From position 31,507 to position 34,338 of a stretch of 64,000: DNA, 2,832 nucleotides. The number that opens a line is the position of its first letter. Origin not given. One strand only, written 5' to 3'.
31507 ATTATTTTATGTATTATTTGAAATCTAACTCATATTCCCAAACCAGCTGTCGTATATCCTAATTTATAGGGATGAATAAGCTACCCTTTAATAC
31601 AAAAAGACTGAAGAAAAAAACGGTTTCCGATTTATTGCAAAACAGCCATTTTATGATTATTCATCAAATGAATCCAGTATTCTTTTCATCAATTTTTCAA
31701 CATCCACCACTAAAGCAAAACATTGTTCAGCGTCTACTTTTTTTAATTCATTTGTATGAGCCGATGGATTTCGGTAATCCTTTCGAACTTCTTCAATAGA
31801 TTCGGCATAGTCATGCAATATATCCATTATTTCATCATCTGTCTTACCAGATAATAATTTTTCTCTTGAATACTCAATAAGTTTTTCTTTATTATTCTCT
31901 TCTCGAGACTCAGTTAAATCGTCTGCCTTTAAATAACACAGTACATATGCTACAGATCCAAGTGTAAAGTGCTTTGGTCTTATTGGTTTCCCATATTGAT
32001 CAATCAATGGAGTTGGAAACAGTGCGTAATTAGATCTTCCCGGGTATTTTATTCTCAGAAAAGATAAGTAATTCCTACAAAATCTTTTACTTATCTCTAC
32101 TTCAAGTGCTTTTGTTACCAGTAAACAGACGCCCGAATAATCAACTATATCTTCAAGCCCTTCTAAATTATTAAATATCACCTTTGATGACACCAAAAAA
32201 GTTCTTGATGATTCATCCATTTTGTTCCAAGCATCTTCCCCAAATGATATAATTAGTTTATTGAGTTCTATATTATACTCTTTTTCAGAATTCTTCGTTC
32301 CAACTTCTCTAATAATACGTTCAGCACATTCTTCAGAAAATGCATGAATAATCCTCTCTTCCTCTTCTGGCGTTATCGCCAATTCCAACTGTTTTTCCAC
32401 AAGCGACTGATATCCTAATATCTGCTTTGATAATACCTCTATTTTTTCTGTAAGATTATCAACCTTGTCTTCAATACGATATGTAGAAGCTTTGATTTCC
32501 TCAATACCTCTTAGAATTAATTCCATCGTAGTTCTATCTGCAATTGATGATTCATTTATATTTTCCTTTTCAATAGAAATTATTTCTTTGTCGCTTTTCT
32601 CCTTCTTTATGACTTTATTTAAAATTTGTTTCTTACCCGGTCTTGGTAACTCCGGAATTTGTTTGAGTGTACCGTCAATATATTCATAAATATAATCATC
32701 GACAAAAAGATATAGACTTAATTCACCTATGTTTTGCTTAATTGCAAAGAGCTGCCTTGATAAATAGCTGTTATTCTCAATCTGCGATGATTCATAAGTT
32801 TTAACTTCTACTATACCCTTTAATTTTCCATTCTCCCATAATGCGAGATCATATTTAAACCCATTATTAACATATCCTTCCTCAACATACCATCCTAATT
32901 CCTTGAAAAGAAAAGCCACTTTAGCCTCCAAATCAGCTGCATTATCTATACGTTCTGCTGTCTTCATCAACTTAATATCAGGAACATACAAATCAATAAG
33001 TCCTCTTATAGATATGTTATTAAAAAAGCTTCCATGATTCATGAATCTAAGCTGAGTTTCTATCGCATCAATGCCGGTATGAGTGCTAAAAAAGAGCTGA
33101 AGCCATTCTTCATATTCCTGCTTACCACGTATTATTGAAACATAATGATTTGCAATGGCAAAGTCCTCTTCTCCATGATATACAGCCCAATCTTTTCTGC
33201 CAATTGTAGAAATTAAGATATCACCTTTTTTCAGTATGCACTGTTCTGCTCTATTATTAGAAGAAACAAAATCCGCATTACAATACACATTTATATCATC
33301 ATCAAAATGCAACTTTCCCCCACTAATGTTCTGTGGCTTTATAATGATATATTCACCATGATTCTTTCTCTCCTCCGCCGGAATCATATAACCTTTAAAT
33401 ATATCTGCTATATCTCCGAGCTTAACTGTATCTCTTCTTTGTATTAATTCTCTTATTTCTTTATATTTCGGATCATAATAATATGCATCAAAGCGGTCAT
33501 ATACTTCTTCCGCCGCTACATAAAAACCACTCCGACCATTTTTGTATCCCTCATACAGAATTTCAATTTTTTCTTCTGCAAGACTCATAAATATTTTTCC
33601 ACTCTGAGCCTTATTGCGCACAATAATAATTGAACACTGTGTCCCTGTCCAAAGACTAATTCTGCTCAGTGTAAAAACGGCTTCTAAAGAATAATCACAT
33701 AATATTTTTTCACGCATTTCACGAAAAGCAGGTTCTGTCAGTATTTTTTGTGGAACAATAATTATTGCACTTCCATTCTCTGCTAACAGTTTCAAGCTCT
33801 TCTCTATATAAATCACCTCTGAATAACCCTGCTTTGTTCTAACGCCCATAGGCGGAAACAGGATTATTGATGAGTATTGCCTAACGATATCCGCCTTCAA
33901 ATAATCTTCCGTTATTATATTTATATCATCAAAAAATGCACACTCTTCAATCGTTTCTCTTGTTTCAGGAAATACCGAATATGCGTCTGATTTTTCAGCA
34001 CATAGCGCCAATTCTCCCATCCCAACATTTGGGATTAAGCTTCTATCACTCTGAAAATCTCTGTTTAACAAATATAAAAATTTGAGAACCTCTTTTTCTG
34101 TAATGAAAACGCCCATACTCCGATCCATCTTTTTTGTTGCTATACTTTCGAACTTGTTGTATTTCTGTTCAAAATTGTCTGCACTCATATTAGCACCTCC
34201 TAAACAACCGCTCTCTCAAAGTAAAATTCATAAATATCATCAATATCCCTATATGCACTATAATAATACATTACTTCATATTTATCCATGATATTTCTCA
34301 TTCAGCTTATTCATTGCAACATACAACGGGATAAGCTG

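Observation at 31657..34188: Single-chain RM-like protein with an altered methylase motif and a C-terminal HEPN RNase: candidate new anti-phage system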

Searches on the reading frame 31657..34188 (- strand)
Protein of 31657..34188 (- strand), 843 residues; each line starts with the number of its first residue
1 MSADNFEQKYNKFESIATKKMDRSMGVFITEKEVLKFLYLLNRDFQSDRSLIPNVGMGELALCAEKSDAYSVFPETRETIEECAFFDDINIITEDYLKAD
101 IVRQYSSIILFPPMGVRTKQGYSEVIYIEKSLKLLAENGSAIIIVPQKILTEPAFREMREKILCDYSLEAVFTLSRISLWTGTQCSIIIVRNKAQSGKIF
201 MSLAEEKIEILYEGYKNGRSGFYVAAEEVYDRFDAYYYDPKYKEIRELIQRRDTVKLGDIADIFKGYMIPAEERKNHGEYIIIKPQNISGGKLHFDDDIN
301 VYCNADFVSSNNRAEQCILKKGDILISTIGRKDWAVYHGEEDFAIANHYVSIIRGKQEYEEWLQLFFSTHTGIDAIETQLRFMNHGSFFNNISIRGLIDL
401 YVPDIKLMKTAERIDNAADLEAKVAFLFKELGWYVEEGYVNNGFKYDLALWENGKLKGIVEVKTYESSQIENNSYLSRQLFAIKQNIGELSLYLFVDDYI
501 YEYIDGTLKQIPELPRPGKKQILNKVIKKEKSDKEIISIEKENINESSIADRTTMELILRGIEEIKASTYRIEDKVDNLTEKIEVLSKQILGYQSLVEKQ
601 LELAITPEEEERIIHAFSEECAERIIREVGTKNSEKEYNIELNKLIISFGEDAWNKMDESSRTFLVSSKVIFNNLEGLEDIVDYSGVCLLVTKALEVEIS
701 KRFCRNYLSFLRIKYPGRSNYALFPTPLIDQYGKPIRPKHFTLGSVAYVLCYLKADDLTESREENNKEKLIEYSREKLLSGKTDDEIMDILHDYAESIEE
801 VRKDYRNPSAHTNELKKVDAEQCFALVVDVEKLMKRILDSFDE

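Call 3: search_protein_families(library=pfam, proteins=[window:31657-34188:-], max_evalue=1)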
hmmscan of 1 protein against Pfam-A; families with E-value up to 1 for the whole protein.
window:31657-34188:- (843 aa): 3 families
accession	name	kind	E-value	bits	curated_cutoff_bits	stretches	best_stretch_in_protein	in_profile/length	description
PF01420.25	Methylase_S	-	1.5e-06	29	22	1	254-368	6-108/168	Type I restriction modification DNA specificity domain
PF07669.17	Eco57I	-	0.00023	21.7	25.3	1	126-174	115-165/171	Eco57I restriction-modification methylase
PF16842.11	RRM_occluded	-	0.091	13.1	30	1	173-209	28-64/79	Occluded RNA-recognition motif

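Call 4: search_protein_families(library=padloc, proteins=[window:31657-34188:-], max_evalue=1)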
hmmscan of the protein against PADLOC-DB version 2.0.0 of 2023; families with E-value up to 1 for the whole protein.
window:31657-34188:- (843 aa): 16 families
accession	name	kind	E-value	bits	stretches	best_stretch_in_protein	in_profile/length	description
PDLC03285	MTase_II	-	1.3e-11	42.3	1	114-332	138-339/413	Type II methyltransferase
PDLC03068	Specificity_I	-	2.1e-08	31.7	1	253-406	5-151/403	Type I specificity subunit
PDLC03107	Specificity_I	-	2.8e-07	28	1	253-473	4-217/392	Type I specificity subunit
PDLC03021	MTase_I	-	4.1e-06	23.9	1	121-199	302-384/491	Type I methyltransferase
PDLC03169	Specificity_I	-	5e-06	24.1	1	247-384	216-353/461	Type I specificity subunit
PDLC04137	mad5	-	5.1e-06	23.9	1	238-403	199-351/392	mads_5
PDLC03124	Specificity_I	-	7.5e-06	24.1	1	255-378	22-145/413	Type I specificity subunit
PDLC04134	mad2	-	1.1e-05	22.5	1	13-202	258-457/492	mads_2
PDLC03101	Specificity_I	-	8.7e-05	20.3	1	255-370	9-123/411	Type I specificity subunit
PDLC03719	oMTase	-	0.00054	17.1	1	3-197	3-217/387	orphan methyltransferase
PDLC03357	MTase_II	-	0.00067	16.1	1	117-189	257-329/620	Type II methyltransferase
PDLC03293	MTase_II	-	0.0048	13.7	1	126-195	143-210/427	Type II methyltransferase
PDLC02528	PglX|PglXI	-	0.0054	12.5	1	126-176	510-560/1125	PglX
PDLC02535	PglX|PglXI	-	0.0062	13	1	117-174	510-566/731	PglX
PDLC03032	MTase_I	-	0.019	11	1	281-402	836-950/1001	Type I methyltransferase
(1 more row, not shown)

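Call 5: search_protein_families(library=ncbifam, proteins=[window:31657-34188:-], max_evalue=1)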
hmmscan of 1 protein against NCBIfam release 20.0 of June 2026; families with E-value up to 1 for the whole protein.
window:31657-34188:- (843 aa): 3 families
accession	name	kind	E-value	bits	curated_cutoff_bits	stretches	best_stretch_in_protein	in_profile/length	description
NF047740.1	antiphage_MADS5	equivalog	4.7e-08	32.3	400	1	216-415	237-432/461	methylation-associated defense system restriction endonuclease subunit S MAD5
NF047738.1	antiphage_MADS2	equivalog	0.0091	14.3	720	1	123-174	493-544/654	methylation-associated defense system DNA methyltransferase MAD2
TIGR01843.1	type_I_hlyD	subfamily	0.043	12.8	208.65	1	527-662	117-252/422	HlyD family type I secretion periplasmic adaptor subunit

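Call 6: search_solved_structures(query=window:31657-34188:-, max_evalue=10, show_alignments=3)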
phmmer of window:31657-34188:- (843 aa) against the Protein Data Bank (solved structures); distinct sequences matched with E-value up to 10: 4.
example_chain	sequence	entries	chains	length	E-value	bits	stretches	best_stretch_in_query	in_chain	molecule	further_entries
8vsq_A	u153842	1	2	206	0.00076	21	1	249-412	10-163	Esub1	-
8vsr_B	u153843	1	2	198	0.0012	20.4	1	251-412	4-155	Esub1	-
5j73_A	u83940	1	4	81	0.16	13.3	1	743-815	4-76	protein design 2L4HC2_9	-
2oyz_A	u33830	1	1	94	0.9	10.9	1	296-347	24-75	UPF0345 protein VPA0057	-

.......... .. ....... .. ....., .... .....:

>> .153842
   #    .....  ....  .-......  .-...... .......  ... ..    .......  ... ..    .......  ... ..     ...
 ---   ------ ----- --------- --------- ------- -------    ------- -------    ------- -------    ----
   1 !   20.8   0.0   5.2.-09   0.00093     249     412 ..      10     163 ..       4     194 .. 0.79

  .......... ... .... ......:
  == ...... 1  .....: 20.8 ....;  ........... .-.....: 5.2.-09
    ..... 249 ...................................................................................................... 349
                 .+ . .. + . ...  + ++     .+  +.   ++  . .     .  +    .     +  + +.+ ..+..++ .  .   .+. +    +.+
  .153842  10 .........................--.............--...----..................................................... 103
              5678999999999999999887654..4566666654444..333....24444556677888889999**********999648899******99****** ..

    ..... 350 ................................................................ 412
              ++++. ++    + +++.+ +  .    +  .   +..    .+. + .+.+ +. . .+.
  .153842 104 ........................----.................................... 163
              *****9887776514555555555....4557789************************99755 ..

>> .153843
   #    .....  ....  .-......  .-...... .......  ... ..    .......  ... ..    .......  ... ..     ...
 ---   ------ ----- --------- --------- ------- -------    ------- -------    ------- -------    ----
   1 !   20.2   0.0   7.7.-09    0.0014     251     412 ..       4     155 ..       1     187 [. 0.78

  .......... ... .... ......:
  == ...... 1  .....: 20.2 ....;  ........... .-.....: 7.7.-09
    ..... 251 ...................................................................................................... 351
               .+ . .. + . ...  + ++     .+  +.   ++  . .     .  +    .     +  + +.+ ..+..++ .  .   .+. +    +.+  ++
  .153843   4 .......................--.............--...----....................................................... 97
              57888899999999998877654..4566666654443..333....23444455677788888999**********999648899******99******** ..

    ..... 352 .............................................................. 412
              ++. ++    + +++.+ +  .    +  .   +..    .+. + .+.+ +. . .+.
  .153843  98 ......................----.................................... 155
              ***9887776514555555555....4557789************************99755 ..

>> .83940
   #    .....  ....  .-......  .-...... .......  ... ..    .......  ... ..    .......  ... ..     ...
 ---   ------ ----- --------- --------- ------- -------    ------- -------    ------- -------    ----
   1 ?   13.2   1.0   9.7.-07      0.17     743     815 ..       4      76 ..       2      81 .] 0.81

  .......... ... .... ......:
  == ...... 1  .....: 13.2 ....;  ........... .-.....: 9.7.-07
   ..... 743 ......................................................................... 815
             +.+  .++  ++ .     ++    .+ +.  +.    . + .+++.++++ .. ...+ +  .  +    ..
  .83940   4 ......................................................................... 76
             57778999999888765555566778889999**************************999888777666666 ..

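Call 7: find_homologous_proteins(query=window:31657-34188:-, max_evalue=0.001)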
Query window:31657-34188:- (843 aa): 27 proteins with E <= 0.001 among 6781 candidates.
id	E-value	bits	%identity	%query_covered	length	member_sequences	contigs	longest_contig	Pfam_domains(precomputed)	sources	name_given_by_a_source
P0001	0.0e+0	1845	99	100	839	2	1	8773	-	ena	-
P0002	0.0e+0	1490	79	100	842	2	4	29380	PF01420.26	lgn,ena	-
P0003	0.0e+0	1279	67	100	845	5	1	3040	PF01420.26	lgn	-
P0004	0.0e+0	1249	66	100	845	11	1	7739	PF01420.26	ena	-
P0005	0.0e+0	1090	58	100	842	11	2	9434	-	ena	-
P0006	0.0e+0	1083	58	100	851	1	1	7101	-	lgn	-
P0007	0.0e+0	1074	58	99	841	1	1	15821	PF01420.26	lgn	-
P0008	0.0e+0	1068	58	99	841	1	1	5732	-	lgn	-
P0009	0.0e+0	1036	56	99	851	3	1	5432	-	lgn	-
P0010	0.0e+0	1035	56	100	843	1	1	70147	-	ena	-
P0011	0.0e+0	1028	54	100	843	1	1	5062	PF07669.18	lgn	-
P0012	0.0e+0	1015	55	100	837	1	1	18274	-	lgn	-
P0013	8.2e-298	1008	56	100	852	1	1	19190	-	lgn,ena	-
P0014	6.6e-292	989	56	96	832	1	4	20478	-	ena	-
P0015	1.5e-287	974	55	100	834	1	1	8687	PF01420.26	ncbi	-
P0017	4.1e-279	946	53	100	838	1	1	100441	-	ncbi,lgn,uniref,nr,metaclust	ncbi:restriction endonuclease subunit S [Butyrivibrio sp. AE3009]|uniref:restriction endonuclease su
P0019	1.2e-272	925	50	100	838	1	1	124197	PF01420.26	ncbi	-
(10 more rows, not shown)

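Call 14: find_related_loci(query=A1, collection=genome_contigs, flank=10000)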
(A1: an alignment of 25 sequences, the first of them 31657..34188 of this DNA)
Query A1 (843 aa) in genome_contigs; peptide patterns used: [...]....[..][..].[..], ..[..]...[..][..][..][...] (x = any residue, [..] = any of these).
163 stretches matched a pattern; 7 encode a relative of the query (tblastn E <= 1e-3); 7 distinct loci.
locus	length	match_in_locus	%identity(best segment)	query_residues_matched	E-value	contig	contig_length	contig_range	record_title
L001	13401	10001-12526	57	1-843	0e+0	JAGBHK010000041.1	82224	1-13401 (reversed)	MAG: Lachnospiraceae bacterium isolate RGIG9121 Water_deer_Rectum.Co__c1373209, whole genome shotgun sequence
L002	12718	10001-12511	53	1-842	0e+0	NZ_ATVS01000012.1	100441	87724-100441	Butyrivibrio sp. AE3009 G588DRAFT_scaffold00012.12_C, whole genome shotgun sequence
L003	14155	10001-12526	47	26-842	0e+0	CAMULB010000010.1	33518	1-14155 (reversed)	MAG TPA_asm: uncultured Lachnospiraceae bacterium isolate SRR14038236_bin.95_metawrap_v1.3_MAG genome assembly, contig:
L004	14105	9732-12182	41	14-841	0e+0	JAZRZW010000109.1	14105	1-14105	MAG: Faecousia sp. isolate T1900044943_TS20190409.MAGScoT_cleanbin_000054 SGB_3473_k141_2549931, whole genome shotgun se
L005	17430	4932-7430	37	24-843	1e-175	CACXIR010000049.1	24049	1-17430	MAG: Fibrobacter succinogenes isolate RUG11295 genome assembly, contig: RUG11295_asm_49, whole genome shotgun sequence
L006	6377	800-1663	44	549-841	1e-82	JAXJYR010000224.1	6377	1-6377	MAG: Longicatena sp. isolate DOME_MAG_8078 8078_C0705_k141_257890, whole genome shotgun sequence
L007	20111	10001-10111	68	806-842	1e-10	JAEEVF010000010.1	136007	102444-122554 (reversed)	MAG: Acetatifactor sp. isolate Tb.RUG.447 NODE_175_length_136007_cov_6.916551, whole genome shotgun sequence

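Call 18: search_protein_families(library=pfam, proteins=[L001:4372-7143:+, L001:7145-8560:+, L001:8557-9978:+, L002:7185-9908:+, L004:900-3122:+, L004:3119-5977:+, L004:6041-7687:+, L004:7741-9717:+, L007:8281-10011:+, L006:134-1672:+], max_evalue=0.01)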
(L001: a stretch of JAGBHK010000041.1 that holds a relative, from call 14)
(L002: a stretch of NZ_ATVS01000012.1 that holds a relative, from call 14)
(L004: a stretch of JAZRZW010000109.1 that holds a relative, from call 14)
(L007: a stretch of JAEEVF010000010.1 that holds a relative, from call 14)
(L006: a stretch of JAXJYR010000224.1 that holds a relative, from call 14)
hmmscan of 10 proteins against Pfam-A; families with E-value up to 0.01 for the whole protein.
L001:4372-7143:+ (923 aa): 6 families
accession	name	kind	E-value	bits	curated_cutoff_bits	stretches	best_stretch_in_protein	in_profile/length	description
PF04851.21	ResIII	-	3.2e-36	125.2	22.5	1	161-351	4-163/164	Type III restriction enzyme, res subunit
PF08463.15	EcoEI_R_C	-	1.6e-25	90.6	24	1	743-917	1-160/163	EcoEI R protein C-terminal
PF18766.7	SWI2_SNF2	-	2.5e-23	83.3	26.7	1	165-393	2-201/221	SWI2/SNF2 ATPase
PF00270.35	DEAD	-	6.6e-12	45.9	26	1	180-353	14-163/167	DEAD/DEAH box helicase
PF04313.20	HSDR_N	-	6.4e-05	23.3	25.1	1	54-118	127-189/198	Type I restriction enzyme R protein N terminus (HSDR_N)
PF00271.37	Helicase_C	-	0.0093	16.7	23.5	0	465-567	16-108/110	Helicase conserved C-terminal domain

L001:7145-8560:+ (471 aa): 6 families
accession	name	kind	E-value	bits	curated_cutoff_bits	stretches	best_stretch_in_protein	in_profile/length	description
PF02384.22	N6_Mtase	-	2.6e-66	224.5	20.4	1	125-398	3-279/311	N-6 DNA Methylase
PF12161.14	HsdM_N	-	4e-09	37.6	24.5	1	12-115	3-135/135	HsdM N-terminal domain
PF01170.24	UPF0020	-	1.5e-08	35.1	22.3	1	156-280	16-151/197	RMKL-like, methyltransferase domain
PF07669.17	Eco57I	-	1.6e-07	32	25.3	1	238-335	60-165/171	Eco57I restriction-modification methylase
PF20473.4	MmeI_Mtase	-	0.0001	22.1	27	1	171-204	22-61/259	MmeI, DNA-methyltransferase domain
PF05175.20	MTS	-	0.0015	18.7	23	1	160-271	23-119/170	Methyltransferase small domain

L001:8557-9978:+ (473 aa): 1 family
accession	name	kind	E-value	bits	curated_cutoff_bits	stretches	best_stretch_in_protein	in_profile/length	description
PF01420.25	Methylase_S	-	1.8e-19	71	22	2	300-470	1-153/168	Type I restriction modification DNA specificity domain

L002:7185-9908:+ (907 aa): 18 families
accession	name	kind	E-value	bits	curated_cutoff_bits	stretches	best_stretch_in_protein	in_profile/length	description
PF13086.12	AAA_11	-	1.3e-28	100.9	27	1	183-537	2-254/257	AAA domain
PF13087.12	AAA_12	-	3.5e-28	99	27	1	563-725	3-192/195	AAA domain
PF13245.12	AAA_19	-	9.1e-14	52.2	25.1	1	187-255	1-71/134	AAA domain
PF01443.25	Viral_helicase1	-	1.4e-12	48.3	21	1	663-723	166-226/228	Viral superfamily 1 RNA helicase core domain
PF10881.14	DUF2726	-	2.9e-11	43.7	24.7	1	784-904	7-125/126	Protein of unknown function (DUF2726)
PF13604.12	AAA_30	-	1e-10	42.1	27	1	184-248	3-69/191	AAA domain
PF18741.7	MTES_1575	-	1.1e-09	38.7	38.2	1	833-888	24-77/96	REase_MTES_1575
PF00580.27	UvrD-helicase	-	5e-08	33.4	23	1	184-532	2-250/271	UvrD/REP helicase N-terminal domain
PF13538.12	UvrD_C_2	-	2.5e-07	30.9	27.4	1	677-724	4-52/52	UvrD-like helicase C-terminal domain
PF04851.21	ResIII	-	2.2e-06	28.1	22.5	1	185-302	6-114/164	Type III restriction enzyme, res subunit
PF09848.15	SLFN-g3_helicase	-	4.1e-06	26.7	24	1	198-253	2-60/354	Schlafen group 3, DNA/RNA helicase domain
PF20720.3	nSTAND3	-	3.9e-05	23.8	27.2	1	189-325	9-138/155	Novel STAND NTPase 3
PF03796.21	DnaB_C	-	0.00024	21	27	1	195-308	17-130/255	DnaB-like helicase C terminal domain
PF00270.35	DEAD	-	0.00029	21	26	1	185-248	2-68/167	DEAD/DEAH box helicase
PF25199.1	nSTAND_NTPase5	-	0.00084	19.6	34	1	191-256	35-101/145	Novel STAND NTPase 5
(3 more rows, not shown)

L004:900-3122:+ (740 aa): 1 family
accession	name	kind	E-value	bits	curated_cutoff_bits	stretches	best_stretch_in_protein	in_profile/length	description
PF01555.25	N6_N4_Mtase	-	1.3e-17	64.9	26.7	1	149-501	1-205/221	DNA methylase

L004:3119-5977:+ (952 aa): 3 families
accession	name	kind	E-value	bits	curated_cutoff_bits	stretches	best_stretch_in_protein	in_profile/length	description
PF04851.21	ResIII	-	1.4e-12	48.3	22.5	1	4-221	3-164/164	Type III restriction enzyme, res subunit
PF00270.35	DEAD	-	2.6e-05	24.5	26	1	35-220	16-161/167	DEAD/DEAH box helicase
PF18766.7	SWI2_SNF2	-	0.0095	16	26.7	0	42-180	27-136/221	SWI2/SNF2 ATPase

L004:6041-7687:+ (548 aa): 0 families

L004:7741-9717:+ (658 aa): 4 families
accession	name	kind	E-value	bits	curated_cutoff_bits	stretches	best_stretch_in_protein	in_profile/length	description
PF09848.15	SLFN-g3_helicase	-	2.6e-77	260.9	24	1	236-629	1-353/354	Schlafen group 3, DNA/RNA helicase domain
PF13191.12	AAA_16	-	0.0001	23.3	32.6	1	230-344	18-144/167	AAA ATPase domain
PF13401.12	AAA_22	-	0.00084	20.1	27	1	235-353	4-104/130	AAA domain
PF04851.21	ResIII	-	0.0013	19.1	22.5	1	223-347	12-140/164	Type III restriction enzyme, res subunit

L007:8281-10011:+ (576 aa): 8 families
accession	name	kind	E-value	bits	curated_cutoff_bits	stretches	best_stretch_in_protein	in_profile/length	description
PF08378.17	NERD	-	7.7e-09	36.5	22.1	1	24-122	9-105/111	Nuclease-related domain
PF13538.12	UvrD_C_2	-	2.7e-05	24.4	27.4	1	489-533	4-49/52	UvrD-like helicase C-terminal domain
PF04851.21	ResIII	-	3.5e-05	24.2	22.5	1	221-290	20-81/164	Type III restriction enzyme, res subunit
PF09848.15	SLFN-g3_helicase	-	0.0028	17.4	24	1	237-381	4-134/354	Schlafen group 3, DNA/RNA helicase domain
PF01695.23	IstB_IS21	-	0.0034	17.4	24.1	1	184-274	42-132/238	IstB-like ATP binding protein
PF13604.12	AAA_30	-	0.0058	16.8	27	1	222-296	4-77/191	AAA domain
PF13245.12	AAA_19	-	0.0063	17.1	25.1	0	233-374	10-130/134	AAA domain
PF13361.12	UvrD_C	-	0.0091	15.9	25.6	0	437-537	238-347/350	UvrD-like helicase C-terminal domain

L006:134-1672:+ (512 aa): 1 family
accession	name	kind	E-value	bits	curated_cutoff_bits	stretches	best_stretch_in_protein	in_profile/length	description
PF13643.11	DUF4145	-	7.3e-07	29.6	23.1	1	42-123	15-83/88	Domain of unknown function (DUF4145)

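Call 21: search_solved_structures(query=A1, max_evalue=10, show_alignments=0)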
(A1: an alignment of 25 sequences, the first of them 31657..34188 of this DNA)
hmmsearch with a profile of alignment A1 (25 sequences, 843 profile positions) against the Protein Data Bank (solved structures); distinct sequences matched with E-value up to 10: 15.
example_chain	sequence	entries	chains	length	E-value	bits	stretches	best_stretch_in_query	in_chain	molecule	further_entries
8vsq_A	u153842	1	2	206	1.2e-06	29.9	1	251-411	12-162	Esub1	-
8vsr_B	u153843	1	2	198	1.5e-06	29.5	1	251-411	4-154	Esub1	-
8w0p_A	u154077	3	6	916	2.8e-05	25.3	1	120-197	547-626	RM.BsaXI | site-specific DNA-methyltransferase (adenine-specific)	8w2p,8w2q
7vru_C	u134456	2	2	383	0.00037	21.6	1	302-411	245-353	Site-specific DNA recognition subunit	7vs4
2okc_A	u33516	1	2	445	0.0024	18.9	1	119-211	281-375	Type I restriction enzyme StySJI M protein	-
2wvi_A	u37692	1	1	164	0.17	12.8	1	571-614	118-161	MITOTIC CHECKPOINT SERINE/THREONINE-PROTEIN KINASE BUB1 BETA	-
3si5_A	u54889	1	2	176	0.2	12.6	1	571-614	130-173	Mitotic checkpoint serine/threonine-protein kinase BUB1 beta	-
5lcw_S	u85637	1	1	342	0.43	11.5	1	572-614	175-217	Mitotic checkpoint serine/threonine-protein kinase BUB1 beta,Mitotic checkpoint serine/thr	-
7vru_A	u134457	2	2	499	0.58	11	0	124-194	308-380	Site-specific DNA-methyltransferase (adenine-specific)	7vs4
5zt3_A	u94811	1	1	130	0.62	11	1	807-832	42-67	WA352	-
1g38_A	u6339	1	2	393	0.79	10.6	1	125-190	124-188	MODIFICATION METHYLASE TAQI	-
2ibs_A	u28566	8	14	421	0.85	10.5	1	125-190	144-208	Modification methylase TaqI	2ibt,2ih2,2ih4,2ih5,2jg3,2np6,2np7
1aqj_A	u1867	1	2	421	0.87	10.5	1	125-190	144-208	ADENINE-N6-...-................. TAQI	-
1aqi_A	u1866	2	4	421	0.87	10.5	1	125-190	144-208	ADENINE-N6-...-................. TAQI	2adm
2yo3_A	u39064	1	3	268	1.6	9.6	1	539-598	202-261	GENERAL CONTROL PROTEIN GCN4, PUTATIVE INNER MEMBRANE PROTEIN, GENERAL CONTROL PROTEIN GCN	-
